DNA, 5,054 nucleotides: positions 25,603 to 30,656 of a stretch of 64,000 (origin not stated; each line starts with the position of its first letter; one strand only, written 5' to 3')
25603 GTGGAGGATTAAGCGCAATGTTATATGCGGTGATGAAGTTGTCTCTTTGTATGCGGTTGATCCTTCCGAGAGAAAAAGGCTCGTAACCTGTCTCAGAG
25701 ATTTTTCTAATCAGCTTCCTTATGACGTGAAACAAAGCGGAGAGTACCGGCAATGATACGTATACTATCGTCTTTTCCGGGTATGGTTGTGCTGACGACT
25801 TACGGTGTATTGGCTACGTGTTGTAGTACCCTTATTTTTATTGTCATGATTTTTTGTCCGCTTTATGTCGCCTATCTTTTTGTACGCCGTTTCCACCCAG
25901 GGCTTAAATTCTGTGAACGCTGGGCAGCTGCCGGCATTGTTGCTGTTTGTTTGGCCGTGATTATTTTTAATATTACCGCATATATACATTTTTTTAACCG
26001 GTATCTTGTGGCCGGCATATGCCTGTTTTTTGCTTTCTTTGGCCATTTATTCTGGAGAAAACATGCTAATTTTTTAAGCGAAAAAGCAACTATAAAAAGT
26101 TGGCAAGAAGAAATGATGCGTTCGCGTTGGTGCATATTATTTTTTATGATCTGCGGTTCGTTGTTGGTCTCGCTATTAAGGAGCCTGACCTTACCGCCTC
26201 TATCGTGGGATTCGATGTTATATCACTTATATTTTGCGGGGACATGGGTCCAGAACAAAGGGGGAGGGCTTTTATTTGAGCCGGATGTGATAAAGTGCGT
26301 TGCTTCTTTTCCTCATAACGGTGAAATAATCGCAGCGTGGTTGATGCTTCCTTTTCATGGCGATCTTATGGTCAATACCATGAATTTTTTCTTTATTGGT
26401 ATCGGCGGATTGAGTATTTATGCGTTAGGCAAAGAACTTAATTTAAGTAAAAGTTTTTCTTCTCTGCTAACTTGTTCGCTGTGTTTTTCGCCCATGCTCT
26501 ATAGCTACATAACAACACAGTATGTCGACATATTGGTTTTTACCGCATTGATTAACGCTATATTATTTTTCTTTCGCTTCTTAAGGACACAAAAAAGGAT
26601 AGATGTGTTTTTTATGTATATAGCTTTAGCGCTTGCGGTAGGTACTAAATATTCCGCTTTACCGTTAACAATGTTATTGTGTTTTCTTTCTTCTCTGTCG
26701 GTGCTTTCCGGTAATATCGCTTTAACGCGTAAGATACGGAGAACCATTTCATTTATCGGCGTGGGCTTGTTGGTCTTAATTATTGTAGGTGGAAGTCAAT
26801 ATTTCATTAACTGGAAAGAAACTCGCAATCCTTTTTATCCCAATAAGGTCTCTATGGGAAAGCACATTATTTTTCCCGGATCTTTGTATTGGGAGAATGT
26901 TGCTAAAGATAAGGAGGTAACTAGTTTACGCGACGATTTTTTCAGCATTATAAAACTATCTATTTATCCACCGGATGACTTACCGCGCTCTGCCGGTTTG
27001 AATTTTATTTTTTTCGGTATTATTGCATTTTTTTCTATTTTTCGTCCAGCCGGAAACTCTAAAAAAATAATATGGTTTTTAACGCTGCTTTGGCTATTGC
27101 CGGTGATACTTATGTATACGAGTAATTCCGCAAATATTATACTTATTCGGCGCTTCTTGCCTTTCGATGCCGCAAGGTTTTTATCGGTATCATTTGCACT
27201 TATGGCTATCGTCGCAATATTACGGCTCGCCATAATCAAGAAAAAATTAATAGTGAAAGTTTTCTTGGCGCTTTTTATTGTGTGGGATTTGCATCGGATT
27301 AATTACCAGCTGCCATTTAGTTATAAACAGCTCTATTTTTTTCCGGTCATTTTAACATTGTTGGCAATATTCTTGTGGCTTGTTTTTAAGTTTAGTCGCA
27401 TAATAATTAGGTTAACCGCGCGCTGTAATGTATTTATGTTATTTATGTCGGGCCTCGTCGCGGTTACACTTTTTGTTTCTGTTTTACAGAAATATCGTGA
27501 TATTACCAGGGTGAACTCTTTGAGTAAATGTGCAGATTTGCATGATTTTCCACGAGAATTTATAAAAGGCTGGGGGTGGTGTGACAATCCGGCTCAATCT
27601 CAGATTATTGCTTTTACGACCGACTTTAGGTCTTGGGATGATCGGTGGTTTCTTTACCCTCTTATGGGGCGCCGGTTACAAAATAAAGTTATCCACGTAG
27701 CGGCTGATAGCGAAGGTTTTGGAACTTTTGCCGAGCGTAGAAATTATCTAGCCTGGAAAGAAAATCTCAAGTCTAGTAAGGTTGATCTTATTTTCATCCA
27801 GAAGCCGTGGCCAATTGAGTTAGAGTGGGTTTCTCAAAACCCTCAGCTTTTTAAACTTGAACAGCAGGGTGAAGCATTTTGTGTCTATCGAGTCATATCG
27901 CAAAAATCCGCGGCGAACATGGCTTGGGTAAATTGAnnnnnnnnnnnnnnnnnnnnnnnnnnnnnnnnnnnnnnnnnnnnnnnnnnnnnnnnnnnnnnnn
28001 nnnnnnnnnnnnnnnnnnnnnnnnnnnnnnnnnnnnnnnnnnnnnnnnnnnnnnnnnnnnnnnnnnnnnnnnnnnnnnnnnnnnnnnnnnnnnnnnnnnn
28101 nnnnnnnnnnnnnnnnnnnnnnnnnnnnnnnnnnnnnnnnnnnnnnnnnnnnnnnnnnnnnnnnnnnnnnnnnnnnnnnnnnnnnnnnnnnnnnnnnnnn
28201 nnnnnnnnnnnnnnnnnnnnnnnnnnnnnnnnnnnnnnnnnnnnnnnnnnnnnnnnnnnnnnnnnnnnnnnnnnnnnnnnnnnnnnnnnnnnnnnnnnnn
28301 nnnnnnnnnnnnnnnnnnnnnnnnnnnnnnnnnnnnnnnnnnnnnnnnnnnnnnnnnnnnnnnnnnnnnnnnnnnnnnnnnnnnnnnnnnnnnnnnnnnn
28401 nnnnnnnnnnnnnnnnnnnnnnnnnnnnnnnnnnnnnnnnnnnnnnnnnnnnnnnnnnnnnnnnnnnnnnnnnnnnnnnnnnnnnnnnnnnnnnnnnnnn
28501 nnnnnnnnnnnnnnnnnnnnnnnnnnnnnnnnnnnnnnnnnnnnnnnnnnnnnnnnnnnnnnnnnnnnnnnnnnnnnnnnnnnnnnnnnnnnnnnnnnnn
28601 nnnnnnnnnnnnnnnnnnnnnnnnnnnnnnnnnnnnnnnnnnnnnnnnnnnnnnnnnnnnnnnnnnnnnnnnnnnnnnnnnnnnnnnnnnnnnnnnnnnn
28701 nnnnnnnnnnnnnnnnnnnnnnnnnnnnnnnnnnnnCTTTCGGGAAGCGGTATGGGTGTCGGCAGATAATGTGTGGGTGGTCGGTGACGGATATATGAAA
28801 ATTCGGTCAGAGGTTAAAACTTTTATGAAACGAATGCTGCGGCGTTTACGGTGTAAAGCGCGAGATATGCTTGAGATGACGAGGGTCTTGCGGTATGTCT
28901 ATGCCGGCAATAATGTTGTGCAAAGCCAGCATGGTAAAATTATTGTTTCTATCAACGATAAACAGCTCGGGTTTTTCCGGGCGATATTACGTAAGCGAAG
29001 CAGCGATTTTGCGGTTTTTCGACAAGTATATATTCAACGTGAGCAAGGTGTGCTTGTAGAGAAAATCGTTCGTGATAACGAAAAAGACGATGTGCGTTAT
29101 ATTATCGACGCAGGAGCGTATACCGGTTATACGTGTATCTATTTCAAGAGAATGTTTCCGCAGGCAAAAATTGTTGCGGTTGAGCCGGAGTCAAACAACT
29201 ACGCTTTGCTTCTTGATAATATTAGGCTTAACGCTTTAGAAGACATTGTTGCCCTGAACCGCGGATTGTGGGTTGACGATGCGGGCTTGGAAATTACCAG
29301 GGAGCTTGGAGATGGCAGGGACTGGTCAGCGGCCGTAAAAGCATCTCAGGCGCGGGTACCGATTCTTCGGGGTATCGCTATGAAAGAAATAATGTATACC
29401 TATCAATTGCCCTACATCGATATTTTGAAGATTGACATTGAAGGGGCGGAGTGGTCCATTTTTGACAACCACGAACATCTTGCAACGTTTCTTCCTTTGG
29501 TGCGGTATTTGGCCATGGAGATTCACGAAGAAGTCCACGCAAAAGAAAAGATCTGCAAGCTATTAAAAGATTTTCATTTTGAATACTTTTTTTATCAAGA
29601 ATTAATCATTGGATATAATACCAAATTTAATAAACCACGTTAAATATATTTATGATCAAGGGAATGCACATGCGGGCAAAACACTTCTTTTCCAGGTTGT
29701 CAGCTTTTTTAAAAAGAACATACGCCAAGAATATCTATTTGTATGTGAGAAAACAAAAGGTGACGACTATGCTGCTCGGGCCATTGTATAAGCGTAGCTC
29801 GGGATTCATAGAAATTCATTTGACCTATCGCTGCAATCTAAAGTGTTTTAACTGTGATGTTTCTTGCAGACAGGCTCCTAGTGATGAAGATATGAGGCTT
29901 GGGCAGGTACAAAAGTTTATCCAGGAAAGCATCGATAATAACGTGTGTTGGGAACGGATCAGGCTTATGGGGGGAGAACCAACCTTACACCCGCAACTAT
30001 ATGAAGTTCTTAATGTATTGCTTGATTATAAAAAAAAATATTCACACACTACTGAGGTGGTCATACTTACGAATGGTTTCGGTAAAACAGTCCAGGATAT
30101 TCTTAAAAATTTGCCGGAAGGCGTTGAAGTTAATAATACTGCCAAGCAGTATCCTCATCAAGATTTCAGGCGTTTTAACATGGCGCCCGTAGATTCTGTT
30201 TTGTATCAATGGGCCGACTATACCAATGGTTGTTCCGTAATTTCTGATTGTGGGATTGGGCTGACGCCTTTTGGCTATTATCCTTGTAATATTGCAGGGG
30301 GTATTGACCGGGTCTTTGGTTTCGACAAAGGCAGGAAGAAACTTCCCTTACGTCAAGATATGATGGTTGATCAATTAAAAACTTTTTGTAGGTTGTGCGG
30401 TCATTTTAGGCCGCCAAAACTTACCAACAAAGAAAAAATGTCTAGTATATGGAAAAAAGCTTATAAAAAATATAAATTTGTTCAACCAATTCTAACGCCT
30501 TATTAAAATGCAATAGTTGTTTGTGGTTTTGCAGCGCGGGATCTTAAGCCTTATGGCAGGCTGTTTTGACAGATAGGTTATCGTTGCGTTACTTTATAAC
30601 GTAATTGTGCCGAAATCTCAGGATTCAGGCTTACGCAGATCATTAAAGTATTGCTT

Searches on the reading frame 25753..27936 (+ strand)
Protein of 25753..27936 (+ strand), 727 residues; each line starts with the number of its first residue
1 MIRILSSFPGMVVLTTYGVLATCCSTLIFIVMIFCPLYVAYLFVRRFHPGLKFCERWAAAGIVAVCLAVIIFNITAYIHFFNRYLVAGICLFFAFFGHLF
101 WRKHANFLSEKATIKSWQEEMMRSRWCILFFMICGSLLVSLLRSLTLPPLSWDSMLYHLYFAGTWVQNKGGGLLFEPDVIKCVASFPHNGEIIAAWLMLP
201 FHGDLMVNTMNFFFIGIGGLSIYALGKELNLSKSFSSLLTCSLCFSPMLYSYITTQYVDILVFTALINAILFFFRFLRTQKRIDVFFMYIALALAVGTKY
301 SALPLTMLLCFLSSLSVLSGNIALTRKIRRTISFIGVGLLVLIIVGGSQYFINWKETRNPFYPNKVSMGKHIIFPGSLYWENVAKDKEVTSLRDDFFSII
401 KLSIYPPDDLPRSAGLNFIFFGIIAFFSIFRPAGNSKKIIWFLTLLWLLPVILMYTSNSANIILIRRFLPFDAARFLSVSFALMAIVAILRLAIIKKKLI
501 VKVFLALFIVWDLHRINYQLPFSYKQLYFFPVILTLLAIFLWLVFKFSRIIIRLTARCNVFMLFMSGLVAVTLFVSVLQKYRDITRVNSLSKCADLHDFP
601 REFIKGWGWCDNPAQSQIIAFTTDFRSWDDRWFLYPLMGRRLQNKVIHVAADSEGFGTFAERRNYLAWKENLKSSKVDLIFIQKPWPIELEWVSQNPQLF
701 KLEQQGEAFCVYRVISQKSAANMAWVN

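Call 12: search_protein_families(library=pfam, proteins=[window:25753-27936:+], max_evalue=0.01)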
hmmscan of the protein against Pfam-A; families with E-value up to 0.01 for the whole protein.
window:25753-27936:+ (727 aa): 1 family
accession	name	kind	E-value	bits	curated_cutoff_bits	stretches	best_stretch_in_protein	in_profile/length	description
PF13231.12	PMT_2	-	0.00019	22.2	26.1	1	192-345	9-154/160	Dolichyl-phosphate-mannose-protein mannosyltransferase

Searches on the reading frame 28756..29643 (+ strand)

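Call 6: search_protein_families(library=pfam, proteins=[window:28756-29643:+], max_evalue=0.001)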
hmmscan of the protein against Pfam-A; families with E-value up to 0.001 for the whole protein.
window:28756-29643:+ (295 aa): 2 families
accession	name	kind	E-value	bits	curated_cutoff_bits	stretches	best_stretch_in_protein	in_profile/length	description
PF05050.19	Methyltransf_21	-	1.3e-10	42.1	22.7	1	118-258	1-150/173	Methyltransferase FkbM domain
PF02475.24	TRM5-TYW2_MTfase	-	5.2e-05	23.7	28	1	104-166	30-90/164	TRM5/TYW2 methyltransferase domain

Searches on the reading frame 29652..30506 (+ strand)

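Call 6: search_protein_families(library=pfam, proteins=[window:29652-30506:+], max_evalue=0.001)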
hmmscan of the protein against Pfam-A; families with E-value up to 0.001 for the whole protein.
window:29652-30506:+ (284 aa): 1 family
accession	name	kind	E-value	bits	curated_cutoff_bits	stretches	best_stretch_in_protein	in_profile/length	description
PF04055.27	Radical_SAM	-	1.6e-08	35.4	29.5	1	57-156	3-99/166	Radical SAM superfamily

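Call 72: search_protein_families(library=ncbifam, proteins=[window:29652-30506:+], max_evalue=0.00001)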
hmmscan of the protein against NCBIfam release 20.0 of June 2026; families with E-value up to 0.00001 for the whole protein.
window:29652-30506:+ (284 aa): 14 families
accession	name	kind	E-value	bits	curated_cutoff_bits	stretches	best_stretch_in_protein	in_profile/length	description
NF001199.0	PRK00164.2-1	equivalog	1.3e-11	44.2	231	1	46-141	7-101/308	GTP 3',8-cyclase MoaA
TIGR02666.1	moaA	equivalog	2.9e-11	42.9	284.05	1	46-143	5-101/336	GTP 3',8-cyclase MoaA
TIGR02668.1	moaA_archaeal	equivalog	2e-09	36.9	325.25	1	46-141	5-99/303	GTP 3',8-cyclase MoaA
NF038283.1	viperin_w_prok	equivalog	2.2e-09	36.9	180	1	53-144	4-94/281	viperin family antiviral radical SAM protein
TIGR03977.1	rSAM_pair_HxsC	equivalog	1.1e-08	34.3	267.9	1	45-153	19-119/292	His-Xaa-Ser system radical SAM maturase HxsC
NF050035.1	rSAM_WgK_link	exception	1.6e-08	33.9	650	1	49-130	7-87/367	radical SAM/SPASM peptide maturase WgkB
NF045702.1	rSAM_GDGT_ether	equivalog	1.4e-07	30.5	450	1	41-126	76-162/486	tetraether lipid synthase Tes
TIGR04167.1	rSAM_SeCys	equivalog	3e-07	30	300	1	49-152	6-106/303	arsenosugar biosynthesis radical SAM (seleno)protein ArsS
TIGR04251.1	SCM_rSAM_ScmF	equivalog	3.7e-07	29.8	400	1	55-146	8-100/353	SynChlorMet cassette radical SAM/SPASM protein ScmF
NF045646.2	rSAM_Se_TrsS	equivalog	7.3e-07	28.1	490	1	53-122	88-155/441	radical SAM (seleno)protein TrsS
TIGR03962.1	mycofact_rSAM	equivalog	1.2e-06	27.9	265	1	56-137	17-95/339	mycofactocin radical SAM maturase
NF033640.1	N_Twi_rSAM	subfamily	1.4e-06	27.6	170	1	50-142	110-213/398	twitch domain-containing radical SAM protein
TIGR04317.1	W_rSAM_matur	equivalog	1.8e-06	27.3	380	1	55-143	8-89/349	tungsten cofactor oxidoreductase radical SAM maturase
TIGR03978.1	rSAM_paired_1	equivalog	2.7e-06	26.4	370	1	55-141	87-175/466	His-Xaa-Ser system radical SAM maturase HxsB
